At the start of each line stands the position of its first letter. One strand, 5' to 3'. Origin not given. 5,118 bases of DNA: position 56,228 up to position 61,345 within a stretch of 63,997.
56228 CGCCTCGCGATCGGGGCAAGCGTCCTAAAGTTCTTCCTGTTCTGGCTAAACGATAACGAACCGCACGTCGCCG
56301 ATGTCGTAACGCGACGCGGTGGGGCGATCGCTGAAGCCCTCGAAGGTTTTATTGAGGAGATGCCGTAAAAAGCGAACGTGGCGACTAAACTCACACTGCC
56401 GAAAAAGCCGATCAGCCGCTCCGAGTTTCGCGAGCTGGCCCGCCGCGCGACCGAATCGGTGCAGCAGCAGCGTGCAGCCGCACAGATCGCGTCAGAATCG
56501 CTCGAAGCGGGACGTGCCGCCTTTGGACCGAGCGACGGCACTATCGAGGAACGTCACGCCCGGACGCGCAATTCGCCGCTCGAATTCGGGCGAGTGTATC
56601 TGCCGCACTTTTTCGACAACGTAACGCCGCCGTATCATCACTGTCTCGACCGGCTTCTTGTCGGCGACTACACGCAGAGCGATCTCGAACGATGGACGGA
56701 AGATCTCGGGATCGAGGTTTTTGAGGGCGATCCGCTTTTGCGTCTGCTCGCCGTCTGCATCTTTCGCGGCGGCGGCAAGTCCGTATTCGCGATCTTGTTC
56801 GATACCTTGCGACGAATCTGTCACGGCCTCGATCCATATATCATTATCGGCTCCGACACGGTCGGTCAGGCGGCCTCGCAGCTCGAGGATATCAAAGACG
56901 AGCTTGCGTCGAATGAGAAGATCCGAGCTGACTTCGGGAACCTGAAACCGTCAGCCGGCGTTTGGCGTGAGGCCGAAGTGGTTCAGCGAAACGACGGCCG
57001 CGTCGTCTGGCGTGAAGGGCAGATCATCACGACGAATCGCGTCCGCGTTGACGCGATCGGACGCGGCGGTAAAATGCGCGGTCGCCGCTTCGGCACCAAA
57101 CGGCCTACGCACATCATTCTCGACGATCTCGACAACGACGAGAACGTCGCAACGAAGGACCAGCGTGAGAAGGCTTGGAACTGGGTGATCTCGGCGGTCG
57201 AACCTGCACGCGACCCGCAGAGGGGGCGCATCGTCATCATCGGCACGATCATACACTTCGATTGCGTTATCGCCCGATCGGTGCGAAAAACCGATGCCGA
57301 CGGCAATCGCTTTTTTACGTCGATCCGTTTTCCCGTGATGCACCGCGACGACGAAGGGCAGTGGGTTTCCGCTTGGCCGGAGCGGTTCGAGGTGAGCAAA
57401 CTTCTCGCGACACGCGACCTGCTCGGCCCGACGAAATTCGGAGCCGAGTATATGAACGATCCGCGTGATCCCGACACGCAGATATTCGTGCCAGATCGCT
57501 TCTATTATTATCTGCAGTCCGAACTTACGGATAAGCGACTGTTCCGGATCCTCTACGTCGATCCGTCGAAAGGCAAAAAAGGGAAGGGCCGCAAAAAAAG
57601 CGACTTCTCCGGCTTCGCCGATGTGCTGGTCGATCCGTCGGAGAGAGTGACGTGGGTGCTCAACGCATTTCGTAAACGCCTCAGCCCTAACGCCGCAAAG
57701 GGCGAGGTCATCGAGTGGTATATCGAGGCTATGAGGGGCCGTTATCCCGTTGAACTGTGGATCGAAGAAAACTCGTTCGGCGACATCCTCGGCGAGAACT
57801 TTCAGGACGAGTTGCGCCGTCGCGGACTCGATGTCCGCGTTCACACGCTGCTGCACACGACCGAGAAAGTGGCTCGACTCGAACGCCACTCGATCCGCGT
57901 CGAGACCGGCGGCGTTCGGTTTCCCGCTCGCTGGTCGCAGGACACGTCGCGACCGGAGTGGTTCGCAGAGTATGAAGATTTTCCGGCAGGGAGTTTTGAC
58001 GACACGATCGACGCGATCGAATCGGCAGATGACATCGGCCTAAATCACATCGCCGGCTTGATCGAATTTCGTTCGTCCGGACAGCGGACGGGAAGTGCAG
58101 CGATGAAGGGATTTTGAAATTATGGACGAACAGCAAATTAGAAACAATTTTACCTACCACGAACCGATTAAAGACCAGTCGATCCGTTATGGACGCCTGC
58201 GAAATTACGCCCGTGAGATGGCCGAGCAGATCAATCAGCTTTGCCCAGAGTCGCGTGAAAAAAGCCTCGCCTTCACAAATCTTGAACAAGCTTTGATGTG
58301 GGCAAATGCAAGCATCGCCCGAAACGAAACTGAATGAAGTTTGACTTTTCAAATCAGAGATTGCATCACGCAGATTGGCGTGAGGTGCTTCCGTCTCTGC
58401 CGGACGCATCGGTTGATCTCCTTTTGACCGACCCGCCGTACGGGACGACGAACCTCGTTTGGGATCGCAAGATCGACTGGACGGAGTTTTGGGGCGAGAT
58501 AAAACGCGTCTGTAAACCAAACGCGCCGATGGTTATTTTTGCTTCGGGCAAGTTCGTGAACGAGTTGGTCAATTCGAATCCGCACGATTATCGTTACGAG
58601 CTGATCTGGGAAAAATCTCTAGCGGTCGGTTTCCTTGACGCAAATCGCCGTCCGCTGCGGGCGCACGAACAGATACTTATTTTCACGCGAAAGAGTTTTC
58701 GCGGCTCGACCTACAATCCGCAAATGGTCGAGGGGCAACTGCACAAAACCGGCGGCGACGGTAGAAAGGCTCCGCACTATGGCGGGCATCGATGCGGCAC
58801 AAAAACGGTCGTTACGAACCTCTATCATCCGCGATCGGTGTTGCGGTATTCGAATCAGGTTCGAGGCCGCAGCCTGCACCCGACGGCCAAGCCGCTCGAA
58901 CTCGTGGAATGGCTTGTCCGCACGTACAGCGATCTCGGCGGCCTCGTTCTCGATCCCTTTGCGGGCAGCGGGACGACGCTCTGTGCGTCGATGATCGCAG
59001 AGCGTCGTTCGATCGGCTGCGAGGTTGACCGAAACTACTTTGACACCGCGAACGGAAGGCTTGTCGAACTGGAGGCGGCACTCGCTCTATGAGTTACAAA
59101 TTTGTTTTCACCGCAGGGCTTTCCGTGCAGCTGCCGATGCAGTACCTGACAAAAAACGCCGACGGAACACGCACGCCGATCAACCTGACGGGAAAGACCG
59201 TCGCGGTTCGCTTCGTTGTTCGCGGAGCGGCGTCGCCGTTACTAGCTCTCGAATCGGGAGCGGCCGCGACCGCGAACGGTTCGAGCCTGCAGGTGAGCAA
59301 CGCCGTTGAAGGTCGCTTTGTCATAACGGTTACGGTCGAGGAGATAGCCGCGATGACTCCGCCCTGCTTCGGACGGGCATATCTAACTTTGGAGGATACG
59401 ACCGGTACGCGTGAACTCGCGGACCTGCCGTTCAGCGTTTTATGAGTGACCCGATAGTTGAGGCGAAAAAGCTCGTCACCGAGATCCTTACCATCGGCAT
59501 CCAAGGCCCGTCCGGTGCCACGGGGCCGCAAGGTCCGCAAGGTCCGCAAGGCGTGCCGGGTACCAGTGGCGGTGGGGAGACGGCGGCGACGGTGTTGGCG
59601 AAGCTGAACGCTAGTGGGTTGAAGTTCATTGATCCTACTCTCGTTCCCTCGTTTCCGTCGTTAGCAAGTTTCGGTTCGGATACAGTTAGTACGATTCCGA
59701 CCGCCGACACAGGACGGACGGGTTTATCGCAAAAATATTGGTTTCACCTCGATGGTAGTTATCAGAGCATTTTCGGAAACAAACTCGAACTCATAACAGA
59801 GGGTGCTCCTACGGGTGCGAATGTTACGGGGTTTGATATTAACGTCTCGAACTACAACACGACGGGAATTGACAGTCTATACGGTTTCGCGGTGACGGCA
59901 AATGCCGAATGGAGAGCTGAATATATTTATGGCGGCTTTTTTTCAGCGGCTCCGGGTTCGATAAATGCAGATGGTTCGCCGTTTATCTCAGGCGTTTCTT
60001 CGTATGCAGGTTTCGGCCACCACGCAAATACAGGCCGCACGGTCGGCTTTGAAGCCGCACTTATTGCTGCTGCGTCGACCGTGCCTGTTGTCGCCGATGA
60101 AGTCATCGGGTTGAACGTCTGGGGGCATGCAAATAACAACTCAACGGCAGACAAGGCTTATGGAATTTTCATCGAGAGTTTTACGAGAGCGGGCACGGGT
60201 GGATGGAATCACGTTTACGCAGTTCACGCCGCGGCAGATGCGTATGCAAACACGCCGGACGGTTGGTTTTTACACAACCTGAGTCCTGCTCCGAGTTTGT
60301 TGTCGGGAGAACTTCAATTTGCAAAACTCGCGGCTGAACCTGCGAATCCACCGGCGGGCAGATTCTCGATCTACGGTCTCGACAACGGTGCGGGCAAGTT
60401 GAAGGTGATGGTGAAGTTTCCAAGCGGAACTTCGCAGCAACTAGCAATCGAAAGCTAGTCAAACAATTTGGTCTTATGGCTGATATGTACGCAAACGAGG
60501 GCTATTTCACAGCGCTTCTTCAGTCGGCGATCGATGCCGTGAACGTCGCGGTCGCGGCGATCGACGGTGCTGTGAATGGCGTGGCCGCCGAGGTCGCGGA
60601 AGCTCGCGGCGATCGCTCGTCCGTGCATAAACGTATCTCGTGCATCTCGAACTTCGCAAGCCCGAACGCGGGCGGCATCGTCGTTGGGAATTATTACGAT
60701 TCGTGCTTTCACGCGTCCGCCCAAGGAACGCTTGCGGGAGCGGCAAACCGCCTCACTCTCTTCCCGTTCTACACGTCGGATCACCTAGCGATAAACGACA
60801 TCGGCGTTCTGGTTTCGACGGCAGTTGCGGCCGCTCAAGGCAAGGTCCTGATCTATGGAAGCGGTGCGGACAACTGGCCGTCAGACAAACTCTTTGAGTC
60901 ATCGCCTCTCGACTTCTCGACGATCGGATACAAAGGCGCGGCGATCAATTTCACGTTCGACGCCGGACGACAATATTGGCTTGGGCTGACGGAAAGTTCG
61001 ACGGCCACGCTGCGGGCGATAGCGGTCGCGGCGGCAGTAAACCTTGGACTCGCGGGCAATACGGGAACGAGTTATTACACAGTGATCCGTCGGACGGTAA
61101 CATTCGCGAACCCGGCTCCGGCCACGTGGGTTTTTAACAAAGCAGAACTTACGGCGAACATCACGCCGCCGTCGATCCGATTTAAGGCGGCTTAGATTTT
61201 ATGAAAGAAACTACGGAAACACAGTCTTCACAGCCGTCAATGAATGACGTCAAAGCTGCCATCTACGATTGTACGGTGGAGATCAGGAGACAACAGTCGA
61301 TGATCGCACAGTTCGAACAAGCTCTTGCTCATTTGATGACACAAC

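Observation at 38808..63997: Atypical genome architecture: immunity switch mid-genome and morphogenesis split over two divergent arms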

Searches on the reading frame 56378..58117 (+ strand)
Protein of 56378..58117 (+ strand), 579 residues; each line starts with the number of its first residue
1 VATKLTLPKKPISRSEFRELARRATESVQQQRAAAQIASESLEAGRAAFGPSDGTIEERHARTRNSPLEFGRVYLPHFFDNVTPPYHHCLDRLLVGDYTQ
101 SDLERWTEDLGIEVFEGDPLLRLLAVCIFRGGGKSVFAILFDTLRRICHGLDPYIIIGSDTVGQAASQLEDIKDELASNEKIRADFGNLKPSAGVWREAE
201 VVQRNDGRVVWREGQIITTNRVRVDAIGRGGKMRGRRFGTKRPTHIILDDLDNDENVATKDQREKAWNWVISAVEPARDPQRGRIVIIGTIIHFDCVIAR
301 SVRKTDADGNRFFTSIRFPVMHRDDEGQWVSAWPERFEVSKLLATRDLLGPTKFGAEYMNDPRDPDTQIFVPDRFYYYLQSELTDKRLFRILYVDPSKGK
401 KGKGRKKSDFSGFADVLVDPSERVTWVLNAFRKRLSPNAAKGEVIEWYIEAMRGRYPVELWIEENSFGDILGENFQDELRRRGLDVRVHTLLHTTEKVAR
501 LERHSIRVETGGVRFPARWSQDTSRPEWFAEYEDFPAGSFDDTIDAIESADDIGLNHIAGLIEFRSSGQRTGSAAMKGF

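Call 10: search_protein_families(library=phrogs, max_evalue=0.001, proteins=[window:56378-58114:+])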
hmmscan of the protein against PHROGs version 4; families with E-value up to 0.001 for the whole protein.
window:56378-58114:+ (579 aa): 4 families
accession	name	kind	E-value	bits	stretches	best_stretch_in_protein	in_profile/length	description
phrog_38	-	head and packaging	8.4e-80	270.4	1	12-564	218-713/760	terminase large subunit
phrog_14112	-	unknown function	5e-17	63.2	1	126-268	107-237/247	-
phrog_5573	-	head and packaging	4.7e-09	37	1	331-548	26-228/250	terminase large subunit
phrog_4758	-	head and packaging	7.1e-05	23.2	1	217-326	137-241/243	terminase large subunit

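Call 20: find_related_loci(query=window:56378-58117:+, collection=viral_contigs, flank=10000)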
Query window:56378-58117:+ (579 aa) in viral_contigs; peptide patterns used: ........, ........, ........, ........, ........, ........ (x = any residue, [..] = any of these).
15 stretches matched a pattern; 8 encode a relative of the query (tblastn E <= 1e-3); 8 distinct loci.
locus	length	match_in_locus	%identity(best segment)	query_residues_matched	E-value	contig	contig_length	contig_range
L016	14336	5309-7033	81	5-579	0e+0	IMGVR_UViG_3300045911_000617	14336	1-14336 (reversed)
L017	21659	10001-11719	73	7-579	0e+0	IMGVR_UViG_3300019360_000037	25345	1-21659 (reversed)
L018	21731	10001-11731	67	3-579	0e+0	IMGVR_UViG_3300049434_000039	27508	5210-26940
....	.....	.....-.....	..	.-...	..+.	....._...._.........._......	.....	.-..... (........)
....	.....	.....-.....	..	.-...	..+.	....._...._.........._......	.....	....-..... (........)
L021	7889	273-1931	60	5-558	0e+0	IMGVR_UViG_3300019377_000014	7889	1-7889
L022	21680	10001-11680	63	5-569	0e+0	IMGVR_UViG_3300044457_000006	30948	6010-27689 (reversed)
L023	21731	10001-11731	67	3-579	0e+0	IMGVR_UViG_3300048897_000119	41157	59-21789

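Call 32: find_encoding_contigs(protein=window:56378-58117:+, flank=10000, max_places=10)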
Protein window:56378-58117:+ (579 aa): 4 contigs read that carry it; 3 places shown.
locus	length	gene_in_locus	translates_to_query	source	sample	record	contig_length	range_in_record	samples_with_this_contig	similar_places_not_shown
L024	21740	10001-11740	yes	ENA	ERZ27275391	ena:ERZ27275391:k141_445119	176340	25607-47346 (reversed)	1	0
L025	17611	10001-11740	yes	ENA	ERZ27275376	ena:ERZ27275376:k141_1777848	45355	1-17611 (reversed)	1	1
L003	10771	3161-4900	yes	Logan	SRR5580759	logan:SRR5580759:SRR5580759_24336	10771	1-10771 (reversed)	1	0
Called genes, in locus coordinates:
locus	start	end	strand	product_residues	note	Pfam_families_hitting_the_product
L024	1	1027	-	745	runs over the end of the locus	PF02914:DDE_2 (weak)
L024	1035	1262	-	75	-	-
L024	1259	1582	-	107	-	-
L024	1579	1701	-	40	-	-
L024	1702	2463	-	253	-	-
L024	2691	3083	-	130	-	-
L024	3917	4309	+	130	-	PF12844:HTH_19, PF13560:HTH_31, PF01381:HTH_3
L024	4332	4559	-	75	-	-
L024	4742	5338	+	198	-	-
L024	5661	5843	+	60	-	-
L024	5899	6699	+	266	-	PF02086:MethyltransfD12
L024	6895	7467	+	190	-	-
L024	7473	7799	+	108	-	-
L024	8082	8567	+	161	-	-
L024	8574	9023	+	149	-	-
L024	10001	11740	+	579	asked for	-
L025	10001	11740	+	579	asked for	-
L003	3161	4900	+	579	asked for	-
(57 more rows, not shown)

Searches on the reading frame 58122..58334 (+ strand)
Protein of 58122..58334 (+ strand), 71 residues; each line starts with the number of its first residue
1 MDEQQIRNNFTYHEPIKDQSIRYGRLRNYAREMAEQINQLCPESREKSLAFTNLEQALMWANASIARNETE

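Call 11: search_protein_families(library=phrogs, max_evalue=0.001, proteins=[window:58122-58334:+])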
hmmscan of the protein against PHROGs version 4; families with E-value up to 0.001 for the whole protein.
window:58122-58334:+ (71 aa): 4 families
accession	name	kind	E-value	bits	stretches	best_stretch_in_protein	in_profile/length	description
phrog_1454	-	unknown function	5.9e-26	91.4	1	3-70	10-78/81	-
phrog_31113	-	unknown function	2.7e-07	31.9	1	4-66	17-79/166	-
phrog_15810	-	unknown function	3e-06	28.3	1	35-62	25-51/55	-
phrog_14434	-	unknown function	2.9e-05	24.7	1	39-66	23-50/53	-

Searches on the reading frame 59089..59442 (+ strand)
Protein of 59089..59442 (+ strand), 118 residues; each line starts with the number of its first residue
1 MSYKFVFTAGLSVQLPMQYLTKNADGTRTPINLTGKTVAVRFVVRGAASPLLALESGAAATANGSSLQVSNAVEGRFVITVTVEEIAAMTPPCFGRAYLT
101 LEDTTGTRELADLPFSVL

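Call 11: search_protein_families(library=phrogs, max_evalue=0.001, proteins=[window:59089-59442:+])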
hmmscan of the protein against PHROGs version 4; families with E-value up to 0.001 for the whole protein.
window:59089-59442:+ (118 aa): 1 family
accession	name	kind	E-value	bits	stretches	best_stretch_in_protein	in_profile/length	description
phrog_1084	-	unknown function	2.2e-05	25.5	1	4-98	9-88/123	unknown function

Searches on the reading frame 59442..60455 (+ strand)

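Call 11: search_protein_families(library=phrogs, max_evalue=0.001, proteins=[window:59442-60455:+])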
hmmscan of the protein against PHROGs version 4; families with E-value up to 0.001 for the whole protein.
window:59442-60455:+ (338 aa): 5 families
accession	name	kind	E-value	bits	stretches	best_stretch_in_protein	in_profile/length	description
phrog_819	-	tail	5.5e-06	25.8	1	19-43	630-654/1024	tail protein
phrog_6320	-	tail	6.1e-06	26.3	1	20-43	189-212/745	tail fiber protein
phrog_19200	-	head and packaging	0.00013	22.3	1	18-44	60-87/268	virion structural protein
phrog_366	-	tail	0.00073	20.1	0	19-49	348-379/474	tail fiber protein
phrog_8981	-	unknown function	0.00081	20.4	1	19-43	27-51/58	-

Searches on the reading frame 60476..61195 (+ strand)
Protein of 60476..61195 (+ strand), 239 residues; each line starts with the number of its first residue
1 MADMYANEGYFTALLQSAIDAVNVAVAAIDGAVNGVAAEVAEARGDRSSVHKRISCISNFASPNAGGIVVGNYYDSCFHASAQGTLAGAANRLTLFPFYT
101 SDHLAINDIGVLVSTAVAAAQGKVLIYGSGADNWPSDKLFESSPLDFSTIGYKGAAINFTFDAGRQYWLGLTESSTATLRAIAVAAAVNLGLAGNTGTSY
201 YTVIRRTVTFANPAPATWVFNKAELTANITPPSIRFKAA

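Call 11: search_protein_families(library=phrogs, max_evalue=0.001, proteins=[window:60476-61192:+])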
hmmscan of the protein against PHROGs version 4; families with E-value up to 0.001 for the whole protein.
window:60476-61192:+ (239 aa): 2 families
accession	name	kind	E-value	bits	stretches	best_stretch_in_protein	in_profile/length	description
phrog_25093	-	unknown function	2.5e-25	90.3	1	57-231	388-557/564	-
phrog_25864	-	unknown function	1.7e-06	28.8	1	91-224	46-182/193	-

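Call 12: find_encoding_contigs(protein=window:60476-61195:+, flank=10000, max_places=6)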
Protein window:60476-61195:+ (239 aa): 8 contigs read that carry it; 5 places shown.
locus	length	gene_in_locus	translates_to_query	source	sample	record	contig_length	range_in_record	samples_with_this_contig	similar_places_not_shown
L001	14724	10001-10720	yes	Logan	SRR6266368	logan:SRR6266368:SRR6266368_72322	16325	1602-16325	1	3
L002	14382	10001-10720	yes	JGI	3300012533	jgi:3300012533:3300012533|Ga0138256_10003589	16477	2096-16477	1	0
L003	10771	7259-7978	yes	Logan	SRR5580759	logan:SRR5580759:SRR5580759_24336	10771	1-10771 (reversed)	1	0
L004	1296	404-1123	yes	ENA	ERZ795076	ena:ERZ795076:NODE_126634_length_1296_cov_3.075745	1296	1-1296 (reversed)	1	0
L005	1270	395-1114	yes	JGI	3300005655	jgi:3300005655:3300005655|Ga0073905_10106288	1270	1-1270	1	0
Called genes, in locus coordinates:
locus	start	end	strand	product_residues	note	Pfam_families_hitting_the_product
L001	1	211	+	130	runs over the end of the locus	PF12844:HTH_19, PF13560:HTH_31, PF01381:HTH_3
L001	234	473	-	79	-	-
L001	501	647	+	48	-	-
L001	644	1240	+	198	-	-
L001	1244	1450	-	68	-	PF12728:HTH_17 (weak)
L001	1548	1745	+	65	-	-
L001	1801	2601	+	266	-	PF02086:MethyltransfD12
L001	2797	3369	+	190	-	-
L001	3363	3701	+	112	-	-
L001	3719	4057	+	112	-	-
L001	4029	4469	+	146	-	-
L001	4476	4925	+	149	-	-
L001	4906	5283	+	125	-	-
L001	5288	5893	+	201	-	-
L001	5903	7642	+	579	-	-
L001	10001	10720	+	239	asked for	-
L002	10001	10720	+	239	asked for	-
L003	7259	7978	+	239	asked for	-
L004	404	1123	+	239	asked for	-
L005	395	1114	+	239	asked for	-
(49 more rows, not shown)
